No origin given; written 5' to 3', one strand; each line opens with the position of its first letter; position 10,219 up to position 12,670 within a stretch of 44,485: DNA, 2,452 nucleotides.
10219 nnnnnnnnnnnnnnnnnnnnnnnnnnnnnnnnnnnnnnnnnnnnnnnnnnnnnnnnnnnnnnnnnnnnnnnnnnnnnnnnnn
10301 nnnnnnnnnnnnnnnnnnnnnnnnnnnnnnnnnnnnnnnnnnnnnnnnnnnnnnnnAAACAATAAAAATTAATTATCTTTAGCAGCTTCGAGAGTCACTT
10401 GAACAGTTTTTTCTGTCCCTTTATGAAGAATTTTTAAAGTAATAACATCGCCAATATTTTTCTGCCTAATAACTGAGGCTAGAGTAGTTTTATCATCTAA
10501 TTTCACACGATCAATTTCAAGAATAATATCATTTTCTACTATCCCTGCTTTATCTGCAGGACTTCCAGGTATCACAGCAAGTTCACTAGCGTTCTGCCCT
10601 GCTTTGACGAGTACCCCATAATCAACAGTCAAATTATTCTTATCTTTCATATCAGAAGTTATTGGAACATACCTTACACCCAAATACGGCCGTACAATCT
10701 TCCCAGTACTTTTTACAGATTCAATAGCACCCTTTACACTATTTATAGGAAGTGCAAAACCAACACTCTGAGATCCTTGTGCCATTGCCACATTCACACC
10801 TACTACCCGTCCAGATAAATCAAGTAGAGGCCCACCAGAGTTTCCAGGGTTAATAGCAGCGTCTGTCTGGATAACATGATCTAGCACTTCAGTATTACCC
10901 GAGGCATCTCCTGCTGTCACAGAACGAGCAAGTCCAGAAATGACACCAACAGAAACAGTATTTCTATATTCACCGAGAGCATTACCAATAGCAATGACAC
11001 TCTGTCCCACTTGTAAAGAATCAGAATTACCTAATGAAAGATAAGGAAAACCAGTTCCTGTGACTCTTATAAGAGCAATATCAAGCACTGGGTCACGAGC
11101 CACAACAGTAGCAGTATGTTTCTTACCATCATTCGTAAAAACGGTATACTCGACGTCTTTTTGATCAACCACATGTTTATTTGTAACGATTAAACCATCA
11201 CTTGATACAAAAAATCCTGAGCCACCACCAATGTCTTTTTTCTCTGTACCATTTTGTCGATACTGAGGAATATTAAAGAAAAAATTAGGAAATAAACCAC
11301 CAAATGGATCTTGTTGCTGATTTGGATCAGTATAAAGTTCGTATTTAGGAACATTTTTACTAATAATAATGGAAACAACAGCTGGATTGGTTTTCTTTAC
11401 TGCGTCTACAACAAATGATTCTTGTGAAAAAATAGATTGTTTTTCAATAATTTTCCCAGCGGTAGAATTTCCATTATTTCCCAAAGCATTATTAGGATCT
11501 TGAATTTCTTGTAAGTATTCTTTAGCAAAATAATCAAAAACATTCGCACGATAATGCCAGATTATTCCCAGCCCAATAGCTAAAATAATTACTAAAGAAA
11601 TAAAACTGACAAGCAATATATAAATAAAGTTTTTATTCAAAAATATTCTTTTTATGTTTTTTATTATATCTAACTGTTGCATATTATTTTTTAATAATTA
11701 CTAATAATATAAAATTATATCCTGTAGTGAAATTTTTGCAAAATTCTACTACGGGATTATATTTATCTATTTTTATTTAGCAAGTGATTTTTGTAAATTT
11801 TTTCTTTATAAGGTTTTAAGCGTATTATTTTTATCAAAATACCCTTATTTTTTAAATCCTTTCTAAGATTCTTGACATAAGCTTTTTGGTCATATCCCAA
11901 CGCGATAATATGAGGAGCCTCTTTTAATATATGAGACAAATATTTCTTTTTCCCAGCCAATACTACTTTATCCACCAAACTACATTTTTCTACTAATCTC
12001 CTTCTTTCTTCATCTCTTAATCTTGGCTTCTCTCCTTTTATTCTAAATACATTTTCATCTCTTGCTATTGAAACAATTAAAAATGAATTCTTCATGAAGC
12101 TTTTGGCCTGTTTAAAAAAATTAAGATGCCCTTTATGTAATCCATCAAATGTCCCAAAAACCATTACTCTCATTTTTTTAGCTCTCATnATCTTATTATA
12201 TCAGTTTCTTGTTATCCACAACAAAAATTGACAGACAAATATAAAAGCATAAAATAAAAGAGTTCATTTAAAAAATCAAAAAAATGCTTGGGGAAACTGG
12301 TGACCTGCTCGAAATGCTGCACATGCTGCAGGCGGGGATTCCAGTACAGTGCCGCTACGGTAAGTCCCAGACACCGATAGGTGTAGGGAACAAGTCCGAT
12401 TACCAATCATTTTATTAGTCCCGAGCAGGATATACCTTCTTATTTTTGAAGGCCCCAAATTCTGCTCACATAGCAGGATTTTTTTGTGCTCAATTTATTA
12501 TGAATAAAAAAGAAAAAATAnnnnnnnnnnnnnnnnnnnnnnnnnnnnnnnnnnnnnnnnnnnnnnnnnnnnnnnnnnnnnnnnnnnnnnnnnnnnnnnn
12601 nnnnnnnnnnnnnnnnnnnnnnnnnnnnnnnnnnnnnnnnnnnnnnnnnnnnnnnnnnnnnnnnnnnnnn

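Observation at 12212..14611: Cobalamin-riboswitch-like leader driving a two-gene 'disassembled transcobalamin' module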

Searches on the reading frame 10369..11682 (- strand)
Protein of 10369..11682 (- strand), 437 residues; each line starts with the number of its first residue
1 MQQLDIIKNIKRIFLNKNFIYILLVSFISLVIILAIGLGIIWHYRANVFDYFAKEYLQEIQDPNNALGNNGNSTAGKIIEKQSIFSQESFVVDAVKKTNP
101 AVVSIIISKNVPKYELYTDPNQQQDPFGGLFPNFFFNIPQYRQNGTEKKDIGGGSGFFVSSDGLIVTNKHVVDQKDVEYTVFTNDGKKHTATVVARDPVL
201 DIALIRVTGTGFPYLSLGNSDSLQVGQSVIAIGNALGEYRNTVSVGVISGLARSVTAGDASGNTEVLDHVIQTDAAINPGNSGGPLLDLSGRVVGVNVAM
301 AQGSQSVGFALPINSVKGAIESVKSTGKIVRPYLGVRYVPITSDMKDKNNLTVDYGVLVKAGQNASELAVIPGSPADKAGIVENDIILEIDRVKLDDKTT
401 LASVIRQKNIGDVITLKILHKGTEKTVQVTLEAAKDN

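Call 42: search_protein_families(library=pfam, proteins=[window:10369-11682:-], max_evalue=0.001)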
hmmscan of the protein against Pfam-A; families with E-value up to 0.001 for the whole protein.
window:10369-11682:- (437 aa): 6 families
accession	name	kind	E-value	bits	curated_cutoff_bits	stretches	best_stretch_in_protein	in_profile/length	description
PF13365.12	Trypsin_2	-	8.6e-36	124.3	27.6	1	154-296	1-144/144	Trypsin-like peptidase domain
PF00089.32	Trypsin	-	7.6e-16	59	20.6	1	155-318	28-218/220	Trypsin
PF13180.12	PDZ_2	-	5.4e-13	49.5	27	1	332-431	1-80/80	PDZ domain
PF17820.7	PDZ_6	-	9.6e-10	38.5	27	1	369-418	4-52/54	PDZ domain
PF00595.29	PDZ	-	5.1e-07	30.4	23.2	1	370-419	32-81/81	PDZ domain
PF10459.15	Peptidase_S46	-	2.2e-06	27.1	22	0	152-173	47-68/698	Peptidase S46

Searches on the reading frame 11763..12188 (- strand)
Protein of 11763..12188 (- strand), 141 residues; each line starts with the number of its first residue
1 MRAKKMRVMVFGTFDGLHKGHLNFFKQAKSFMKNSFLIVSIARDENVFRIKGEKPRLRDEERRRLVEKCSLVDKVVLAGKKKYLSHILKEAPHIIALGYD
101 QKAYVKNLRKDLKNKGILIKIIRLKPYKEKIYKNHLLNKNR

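Call 42: search_protein_families(library=pfam, proteins=[window:11763-12188:-], max_evalue=0.001)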
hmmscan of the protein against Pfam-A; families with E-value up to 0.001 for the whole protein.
window:11763-12188:- (141 aa): 2 families
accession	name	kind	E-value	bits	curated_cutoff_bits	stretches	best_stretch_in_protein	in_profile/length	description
PF01467.32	CTP_transf_like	-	1.1e-14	55.2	21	1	10-125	2-117/133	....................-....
PF06574.18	FAD_syn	-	1.1e-06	29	27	1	4-78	5-83/158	FAD synthetase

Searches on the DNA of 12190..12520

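Call 4: search_rna_families(source=window, start=12190, end=12520, threshold=evalue, max_evalue=10, show_alignments=4)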
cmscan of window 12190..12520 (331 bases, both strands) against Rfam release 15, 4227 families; matches with E-value up to 10: 7.
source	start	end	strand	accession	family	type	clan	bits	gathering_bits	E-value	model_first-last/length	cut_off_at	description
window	12242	12425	+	RF00174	Cobalamin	Cis-reg; riboswitch;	CL00101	27.9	31.5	1.9e-05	1-189/189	no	Cobalamin riboswitch aptamer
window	12413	12495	-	RF02304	TtnuCD29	Gene; snRNA; snoRNA; CD-box;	-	20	90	1.7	1-78/78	no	Tetrahymena snoRNA TtnuCD29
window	12435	12485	+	RF00110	RybB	Gene; sRNA;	-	15.4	40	1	1-79/79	no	RybB RNA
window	12468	12517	+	RF02060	STnc410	Gene; sRNA;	-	13.9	50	1.1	1-158/158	no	Enterobacterial sRNA STnc410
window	12436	12476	-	RF02941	COG3943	Gene; sRNA;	-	13.4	71.8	6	12-52/108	no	COG3943 RNA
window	12292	12342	+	RF00157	SNORD39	Gene; snRNA; snoRNA; CD-box;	CL00057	12.6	35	7.6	1-80/80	no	Small nucleolar RNA SNORD55/SNORD39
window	12407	12520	+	RF02050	STnc470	Gene; sRNA;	-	10.7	80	1.7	1-119/226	3'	Salmonella enterica sRNA STnc470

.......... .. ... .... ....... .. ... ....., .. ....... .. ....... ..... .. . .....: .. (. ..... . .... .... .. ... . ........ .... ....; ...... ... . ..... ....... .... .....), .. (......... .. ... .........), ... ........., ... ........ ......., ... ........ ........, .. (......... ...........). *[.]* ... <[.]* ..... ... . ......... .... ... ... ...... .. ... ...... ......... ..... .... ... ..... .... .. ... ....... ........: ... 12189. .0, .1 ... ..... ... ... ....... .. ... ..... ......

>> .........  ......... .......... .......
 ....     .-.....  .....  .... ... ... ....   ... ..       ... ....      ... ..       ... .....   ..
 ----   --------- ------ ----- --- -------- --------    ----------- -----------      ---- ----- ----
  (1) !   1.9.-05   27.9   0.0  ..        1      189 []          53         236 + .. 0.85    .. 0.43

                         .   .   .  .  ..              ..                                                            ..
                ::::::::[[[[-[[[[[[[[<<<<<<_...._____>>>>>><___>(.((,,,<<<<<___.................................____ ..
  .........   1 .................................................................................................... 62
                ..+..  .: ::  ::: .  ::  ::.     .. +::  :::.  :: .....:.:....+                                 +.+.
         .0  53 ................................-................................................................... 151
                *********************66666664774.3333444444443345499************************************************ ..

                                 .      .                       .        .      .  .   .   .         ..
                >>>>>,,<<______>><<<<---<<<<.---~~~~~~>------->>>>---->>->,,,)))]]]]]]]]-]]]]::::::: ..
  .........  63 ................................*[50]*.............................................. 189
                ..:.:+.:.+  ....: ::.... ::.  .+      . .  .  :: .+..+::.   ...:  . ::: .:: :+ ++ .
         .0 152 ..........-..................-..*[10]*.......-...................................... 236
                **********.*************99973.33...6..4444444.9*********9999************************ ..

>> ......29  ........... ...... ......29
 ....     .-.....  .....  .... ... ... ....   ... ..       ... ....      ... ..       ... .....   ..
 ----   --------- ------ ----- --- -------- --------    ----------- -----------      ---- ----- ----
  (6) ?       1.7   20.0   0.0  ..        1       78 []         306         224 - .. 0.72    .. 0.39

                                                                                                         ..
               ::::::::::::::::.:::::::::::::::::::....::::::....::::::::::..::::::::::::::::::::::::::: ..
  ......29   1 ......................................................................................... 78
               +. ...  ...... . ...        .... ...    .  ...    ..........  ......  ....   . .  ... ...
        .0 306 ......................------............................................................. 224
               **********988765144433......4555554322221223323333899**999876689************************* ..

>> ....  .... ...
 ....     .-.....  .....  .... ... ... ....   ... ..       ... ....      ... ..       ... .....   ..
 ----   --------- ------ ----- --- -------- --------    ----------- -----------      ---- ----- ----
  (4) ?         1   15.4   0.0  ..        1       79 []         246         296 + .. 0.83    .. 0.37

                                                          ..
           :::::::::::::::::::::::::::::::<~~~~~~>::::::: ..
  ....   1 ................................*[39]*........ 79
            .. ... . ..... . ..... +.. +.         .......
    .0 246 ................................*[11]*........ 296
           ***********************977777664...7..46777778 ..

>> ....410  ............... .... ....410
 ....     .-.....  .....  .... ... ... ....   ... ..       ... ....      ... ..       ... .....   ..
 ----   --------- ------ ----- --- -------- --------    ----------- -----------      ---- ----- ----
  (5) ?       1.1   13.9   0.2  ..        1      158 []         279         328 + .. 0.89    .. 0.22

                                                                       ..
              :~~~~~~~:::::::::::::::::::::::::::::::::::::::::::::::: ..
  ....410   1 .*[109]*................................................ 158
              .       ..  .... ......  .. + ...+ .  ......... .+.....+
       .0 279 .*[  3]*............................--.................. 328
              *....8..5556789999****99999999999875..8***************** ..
